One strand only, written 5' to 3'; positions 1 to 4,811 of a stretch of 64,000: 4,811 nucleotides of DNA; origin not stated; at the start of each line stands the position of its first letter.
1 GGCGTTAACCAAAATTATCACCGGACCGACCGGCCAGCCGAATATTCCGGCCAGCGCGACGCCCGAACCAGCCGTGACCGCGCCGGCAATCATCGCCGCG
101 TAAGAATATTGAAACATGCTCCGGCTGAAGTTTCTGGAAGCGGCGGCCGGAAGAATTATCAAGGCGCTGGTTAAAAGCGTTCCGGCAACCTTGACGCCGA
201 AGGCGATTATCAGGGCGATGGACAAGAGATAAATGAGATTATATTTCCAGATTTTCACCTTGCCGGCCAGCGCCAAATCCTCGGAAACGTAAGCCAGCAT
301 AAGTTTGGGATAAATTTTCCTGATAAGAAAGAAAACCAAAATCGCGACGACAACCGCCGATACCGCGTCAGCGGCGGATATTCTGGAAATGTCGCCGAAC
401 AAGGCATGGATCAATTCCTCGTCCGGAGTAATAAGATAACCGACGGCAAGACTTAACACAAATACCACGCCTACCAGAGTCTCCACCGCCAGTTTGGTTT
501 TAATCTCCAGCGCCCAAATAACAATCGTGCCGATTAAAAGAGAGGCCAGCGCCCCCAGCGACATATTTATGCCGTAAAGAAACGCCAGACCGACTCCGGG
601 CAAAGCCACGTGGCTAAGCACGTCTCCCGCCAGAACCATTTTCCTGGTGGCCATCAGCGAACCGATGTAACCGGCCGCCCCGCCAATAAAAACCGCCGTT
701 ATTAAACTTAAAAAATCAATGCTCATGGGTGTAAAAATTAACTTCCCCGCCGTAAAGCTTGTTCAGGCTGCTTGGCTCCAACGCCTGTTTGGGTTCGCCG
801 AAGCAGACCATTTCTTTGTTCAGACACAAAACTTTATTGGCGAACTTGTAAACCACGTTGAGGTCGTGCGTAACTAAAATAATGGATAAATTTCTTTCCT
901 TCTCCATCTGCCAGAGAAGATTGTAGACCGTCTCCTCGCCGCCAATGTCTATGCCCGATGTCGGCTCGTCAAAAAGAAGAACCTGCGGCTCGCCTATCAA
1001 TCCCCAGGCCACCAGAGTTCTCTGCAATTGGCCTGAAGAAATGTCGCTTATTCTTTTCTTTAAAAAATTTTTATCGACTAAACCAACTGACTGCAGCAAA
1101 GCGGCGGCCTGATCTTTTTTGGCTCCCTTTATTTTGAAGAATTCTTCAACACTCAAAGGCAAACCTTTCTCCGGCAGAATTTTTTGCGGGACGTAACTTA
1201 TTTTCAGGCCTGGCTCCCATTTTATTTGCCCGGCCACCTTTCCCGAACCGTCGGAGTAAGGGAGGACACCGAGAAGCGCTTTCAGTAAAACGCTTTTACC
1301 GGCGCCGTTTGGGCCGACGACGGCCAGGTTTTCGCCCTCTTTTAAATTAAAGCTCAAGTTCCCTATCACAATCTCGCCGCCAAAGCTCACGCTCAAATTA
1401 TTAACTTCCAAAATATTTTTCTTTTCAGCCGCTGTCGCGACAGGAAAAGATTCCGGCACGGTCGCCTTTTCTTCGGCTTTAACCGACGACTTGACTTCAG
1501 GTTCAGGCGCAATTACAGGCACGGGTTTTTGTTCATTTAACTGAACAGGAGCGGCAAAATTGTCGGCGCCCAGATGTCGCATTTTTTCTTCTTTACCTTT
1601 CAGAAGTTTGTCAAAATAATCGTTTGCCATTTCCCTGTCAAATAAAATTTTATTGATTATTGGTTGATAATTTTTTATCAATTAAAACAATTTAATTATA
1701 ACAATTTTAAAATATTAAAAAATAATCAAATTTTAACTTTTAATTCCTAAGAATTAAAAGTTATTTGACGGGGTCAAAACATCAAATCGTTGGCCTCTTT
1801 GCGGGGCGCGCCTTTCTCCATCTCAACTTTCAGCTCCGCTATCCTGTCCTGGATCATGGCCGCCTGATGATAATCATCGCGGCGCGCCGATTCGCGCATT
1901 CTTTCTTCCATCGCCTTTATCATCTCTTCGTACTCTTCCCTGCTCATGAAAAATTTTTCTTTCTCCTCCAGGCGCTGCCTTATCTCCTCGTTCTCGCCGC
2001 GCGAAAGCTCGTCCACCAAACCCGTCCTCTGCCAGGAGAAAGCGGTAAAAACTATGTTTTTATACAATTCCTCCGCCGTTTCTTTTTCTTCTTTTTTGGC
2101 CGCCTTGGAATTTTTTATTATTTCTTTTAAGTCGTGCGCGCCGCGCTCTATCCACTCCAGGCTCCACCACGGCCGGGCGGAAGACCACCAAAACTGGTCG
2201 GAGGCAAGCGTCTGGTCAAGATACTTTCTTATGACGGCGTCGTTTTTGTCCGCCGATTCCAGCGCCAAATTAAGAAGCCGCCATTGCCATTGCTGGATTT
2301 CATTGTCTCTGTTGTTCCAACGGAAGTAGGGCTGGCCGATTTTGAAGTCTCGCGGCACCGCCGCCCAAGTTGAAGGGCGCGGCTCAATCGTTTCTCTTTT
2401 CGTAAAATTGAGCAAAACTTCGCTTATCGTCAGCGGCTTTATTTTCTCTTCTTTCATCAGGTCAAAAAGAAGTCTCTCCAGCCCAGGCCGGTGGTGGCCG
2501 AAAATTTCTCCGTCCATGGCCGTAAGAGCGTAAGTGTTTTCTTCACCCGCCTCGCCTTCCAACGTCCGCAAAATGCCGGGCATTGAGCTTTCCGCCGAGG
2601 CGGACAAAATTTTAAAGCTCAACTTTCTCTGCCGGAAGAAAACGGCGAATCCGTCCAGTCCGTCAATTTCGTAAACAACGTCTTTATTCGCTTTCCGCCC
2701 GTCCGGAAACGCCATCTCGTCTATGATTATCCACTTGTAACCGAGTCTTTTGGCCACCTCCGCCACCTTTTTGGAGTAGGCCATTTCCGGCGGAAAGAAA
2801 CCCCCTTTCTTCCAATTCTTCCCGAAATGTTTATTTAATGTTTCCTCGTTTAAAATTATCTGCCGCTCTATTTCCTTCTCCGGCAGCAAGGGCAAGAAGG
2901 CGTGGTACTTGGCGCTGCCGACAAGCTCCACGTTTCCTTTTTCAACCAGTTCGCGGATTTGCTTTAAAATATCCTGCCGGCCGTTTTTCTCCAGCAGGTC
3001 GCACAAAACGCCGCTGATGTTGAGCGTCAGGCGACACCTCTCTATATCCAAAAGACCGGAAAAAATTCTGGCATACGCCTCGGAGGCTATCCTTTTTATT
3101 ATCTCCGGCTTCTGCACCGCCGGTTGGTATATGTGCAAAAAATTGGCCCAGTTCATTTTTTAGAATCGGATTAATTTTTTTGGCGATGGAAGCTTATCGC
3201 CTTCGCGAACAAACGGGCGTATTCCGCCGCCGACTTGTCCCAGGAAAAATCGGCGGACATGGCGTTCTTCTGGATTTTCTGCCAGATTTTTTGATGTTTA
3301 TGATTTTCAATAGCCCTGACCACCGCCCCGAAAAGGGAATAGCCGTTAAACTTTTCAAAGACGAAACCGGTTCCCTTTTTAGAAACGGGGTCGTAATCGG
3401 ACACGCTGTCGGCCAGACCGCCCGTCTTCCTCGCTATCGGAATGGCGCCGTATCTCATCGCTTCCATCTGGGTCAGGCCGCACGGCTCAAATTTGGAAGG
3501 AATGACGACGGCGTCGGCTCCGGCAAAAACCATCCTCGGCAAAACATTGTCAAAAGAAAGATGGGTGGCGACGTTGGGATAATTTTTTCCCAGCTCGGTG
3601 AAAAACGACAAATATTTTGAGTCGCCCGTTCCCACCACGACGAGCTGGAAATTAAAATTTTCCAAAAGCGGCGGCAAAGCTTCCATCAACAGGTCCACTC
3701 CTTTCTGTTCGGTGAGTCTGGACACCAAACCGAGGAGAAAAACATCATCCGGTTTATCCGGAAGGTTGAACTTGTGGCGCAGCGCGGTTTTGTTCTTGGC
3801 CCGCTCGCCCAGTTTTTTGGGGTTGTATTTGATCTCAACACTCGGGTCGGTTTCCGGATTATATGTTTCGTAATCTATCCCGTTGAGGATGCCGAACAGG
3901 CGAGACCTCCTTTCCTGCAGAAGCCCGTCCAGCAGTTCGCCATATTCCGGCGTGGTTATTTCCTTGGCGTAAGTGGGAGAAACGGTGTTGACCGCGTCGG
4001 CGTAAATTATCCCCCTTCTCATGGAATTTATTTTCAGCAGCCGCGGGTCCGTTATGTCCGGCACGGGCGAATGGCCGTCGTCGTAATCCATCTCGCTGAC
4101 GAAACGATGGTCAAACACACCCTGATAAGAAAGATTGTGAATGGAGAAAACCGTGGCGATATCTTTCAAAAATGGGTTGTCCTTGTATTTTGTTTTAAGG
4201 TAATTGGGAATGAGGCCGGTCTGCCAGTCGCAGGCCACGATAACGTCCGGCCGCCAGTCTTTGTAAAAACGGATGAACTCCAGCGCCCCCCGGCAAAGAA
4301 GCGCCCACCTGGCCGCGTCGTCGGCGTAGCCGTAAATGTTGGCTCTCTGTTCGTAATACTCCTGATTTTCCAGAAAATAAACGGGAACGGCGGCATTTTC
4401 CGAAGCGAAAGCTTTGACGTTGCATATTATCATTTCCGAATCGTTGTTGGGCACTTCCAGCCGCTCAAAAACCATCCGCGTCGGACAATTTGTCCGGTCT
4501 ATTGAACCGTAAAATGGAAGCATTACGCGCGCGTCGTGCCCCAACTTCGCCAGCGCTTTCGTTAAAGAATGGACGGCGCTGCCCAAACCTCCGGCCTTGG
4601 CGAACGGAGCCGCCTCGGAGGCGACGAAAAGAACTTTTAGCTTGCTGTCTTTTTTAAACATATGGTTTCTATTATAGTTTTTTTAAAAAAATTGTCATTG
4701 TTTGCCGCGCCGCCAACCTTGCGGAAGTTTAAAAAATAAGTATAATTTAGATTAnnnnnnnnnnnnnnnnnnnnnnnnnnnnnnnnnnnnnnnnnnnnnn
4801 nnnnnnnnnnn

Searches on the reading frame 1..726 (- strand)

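Call 6: search_protein_families(library=pfam, proteins=[window:1-726:-], max_evalue=0.001)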
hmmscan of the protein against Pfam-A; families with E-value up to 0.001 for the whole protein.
window:1-726:- (242 aa): 1 family
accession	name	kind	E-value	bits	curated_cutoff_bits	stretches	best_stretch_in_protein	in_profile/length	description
PF00950.22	ABC-3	-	2.7e-39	135.7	20.1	1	7-241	8-247/258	ABC 3 transport family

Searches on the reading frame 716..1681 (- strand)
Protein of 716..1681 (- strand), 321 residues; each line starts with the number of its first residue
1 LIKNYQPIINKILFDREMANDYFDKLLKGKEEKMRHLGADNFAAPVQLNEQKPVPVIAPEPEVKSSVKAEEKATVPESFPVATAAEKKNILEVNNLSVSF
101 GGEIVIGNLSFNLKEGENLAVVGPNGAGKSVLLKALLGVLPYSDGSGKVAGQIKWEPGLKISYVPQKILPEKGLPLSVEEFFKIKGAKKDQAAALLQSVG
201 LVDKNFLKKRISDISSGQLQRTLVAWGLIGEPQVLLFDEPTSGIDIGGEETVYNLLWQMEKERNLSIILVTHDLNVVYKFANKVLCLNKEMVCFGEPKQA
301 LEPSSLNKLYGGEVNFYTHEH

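Call 6: search_protein_families(library=pfam, proteins=[window:716-1681:-], max_evalue=0.001)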
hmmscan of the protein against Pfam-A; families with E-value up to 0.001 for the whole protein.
window:716-1681:- (321 aa): 3 families
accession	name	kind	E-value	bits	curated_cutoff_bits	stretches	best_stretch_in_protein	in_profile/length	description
PF00005.33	ABC_tran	-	1.9e-24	87.2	25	1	108-242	3-137/137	ABC transporter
PF13304.12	AAA_21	-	5.2e-13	50.1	27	2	197-277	221-303/304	AAA domain, putative AbiEii toxin, Type IV TA system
PF01580.24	FtsK_SpoIIIE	-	0.00025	21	24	1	86-137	8-60/221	FtsK/SpoIIIE family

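Call 28: find_encoding_contigs(protein=window:716-1681:-, flank=10000, max_places=1)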
Protein window:716-1681:- (321 aa): 2 contigs read that carry it; 1 place shown.
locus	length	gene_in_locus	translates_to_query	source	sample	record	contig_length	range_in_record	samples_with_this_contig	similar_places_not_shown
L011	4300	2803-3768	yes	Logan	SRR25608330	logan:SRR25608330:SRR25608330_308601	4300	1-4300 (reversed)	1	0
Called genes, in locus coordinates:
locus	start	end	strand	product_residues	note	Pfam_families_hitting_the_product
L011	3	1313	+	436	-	?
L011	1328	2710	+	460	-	PF03065:Glyco_hydro_57, PF01522:Polysacc_deac_1 (faint)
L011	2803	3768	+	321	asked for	PF00005:ABC_tran, PF13304:AAA_21 (weak)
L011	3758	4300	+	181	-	?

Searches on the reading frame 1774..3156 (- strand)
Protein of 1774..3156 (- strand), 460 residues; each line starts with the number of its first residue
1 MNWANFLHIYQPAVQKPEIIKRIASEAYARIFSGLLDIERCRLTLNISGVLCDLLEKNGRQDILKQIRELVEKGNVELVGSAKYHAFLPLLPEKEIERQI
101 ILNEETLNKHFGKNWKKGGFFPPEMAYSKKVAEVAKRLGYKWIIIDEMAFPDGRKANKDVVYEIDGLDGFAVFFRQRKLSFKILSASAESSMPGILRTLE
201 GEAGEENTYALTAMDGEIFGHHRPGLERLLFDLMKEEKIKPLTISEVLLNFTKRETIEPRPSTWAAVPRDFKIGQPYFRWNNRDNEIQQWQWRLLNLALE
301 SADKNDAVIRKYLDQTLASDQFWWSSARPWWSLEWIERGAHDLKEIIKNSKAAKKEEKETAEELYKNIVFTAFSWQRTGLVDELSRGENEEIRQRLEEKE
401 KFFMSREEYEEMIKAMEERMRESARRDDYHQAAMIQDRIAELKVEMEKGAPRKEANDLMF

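Call 6: search_protein_families(library=pfam, proteins=[window:1774-3156:-], max_evalue=0.001)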
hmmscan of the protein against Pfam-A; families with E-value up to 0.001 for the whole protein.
window:1774-3156:- (460 aa): 3 families
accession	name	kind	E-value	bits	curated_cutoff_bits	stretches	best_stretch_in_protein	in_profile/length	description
PF03065.20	Glyco_hydro_57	-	3.2e-34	119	21.2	1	24-257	52-288/291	Glycosyl hydrolase family 57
PF01522.26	Polysacc_deac_1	-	1.1e-05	25.8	23.1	1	65-141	49-122/124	Polysaccharide deacetylase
PF01074.27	Glyco_hydro_38N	-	9.3e-05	22.4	25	1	59-169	58-167/270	Glycosyl hydrolases family 38 N-terminal domain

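Call 74: find_encoding_contigs(protein=window:1774-3156:-, flank=10000, max_places=2)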
Protein window:1774-3156:- (460 aa): 11 contigs read that carry it; 2 places shown.
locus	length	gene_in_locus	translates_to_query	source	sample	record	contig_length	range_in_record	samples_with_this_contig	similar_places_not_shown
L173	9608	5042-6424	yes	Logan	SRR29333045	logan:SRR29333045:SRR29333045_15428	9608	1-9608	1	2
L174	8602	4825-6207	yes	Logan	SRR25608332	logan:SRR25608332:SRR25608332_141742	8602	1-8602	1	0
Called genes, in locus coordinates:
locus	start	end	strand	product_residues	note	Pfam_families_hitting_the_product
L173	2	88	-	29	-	?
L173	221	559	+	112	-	-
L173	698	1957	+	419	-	PF00579:tRNA-synt_1b, PF22421:SYY_C-terminal, PF01479:S4 (weak)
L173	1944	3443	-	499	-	PF00009:GTP_EFTU, PF00071:Ras, PF01926:MMR_HSR1, PF22042:EF-G_D2, PF11987:IF-2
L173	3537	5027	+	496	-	PF08323:Glyco_transf_5, PF13439:Glyco_transf_4 (faint), PF13579:Glyco_trans_4_4 (weak), PF00534:Glycos_transf_1, PF13692:Glyco_trans_1_4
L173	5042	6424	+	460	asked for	PF03065:Glyco_hydro_57, PF01522:Polysacc_deac_1 (faint)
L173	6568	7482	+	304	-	PF00005:ABC_tran, PF13304:AAA_21 (weak)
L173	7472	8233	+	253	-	PF00950:ABC-3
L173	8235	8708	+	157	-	PF00588:SpoU_methylase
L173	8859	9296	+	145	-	-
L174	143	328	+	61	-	-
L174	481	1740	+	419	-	PF00579:tRNA-synt_1b, PF22421:SYY_C-terminal, PF01479:S4 (weak)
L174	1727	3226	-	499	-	PF00009:GTP_EFTU, PF00071:Ras, PF01926:MMR_HSR1, PF22042:EF-G_D2, PF11987:IF-2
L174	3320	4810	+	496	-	PF08323:Glyco_transf_5, PF13439:Glyco_transf_4 (faint), PF13579:Glyco_trans_4_4 (weak), PF00534:Glycos_transf_1, PF13692:Glyco_trans_1_4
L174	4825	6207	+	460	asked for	PF03065:Glyco_hydro_57, PF01522:Polysacc_deac_1 (faint)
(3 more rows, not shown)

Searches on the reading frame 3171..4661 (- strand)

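Call 6: search_protein_families(library=pfam, proteins=[window:3171-4661:-], max_evalue=0.001)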
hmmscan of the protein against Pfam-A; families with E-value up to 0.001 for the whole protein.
window:3171-4661:- (496 aa): 6 families
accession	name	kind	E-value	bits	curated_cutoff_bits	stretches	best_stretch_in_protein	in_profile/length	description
PF08323.17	Glyco_transf_5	-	5.1e-73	246.2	22.7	1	9-250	1-239/239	Starch synthase catalytic domain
PF00534.26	Glycos_transf_1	-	6.2e-20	71.9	26.4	1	302-464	10-169/172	Glycosyl transferases group 1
PF13692.12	Glyco_trans_1_4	-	4.4e-15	56.6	27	1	310-452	4-141/142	Glycosyl transferases group 1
PF13579.12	Glyco_trans_4_4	-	2.2e-06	28.5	29.7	1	24-236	1-143/158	Glycosyl transferase 4-like domain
PF13439.12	Glyco_transf_4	-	2.3e-06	28.2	28.5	1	24-235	2-148/170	Glycosyltransferase Family 4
PF20706.3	GT4-conflict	-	0.00013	21.5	26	0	302-479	195-383/385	Family 4 Glycosyltransferase in conflict systems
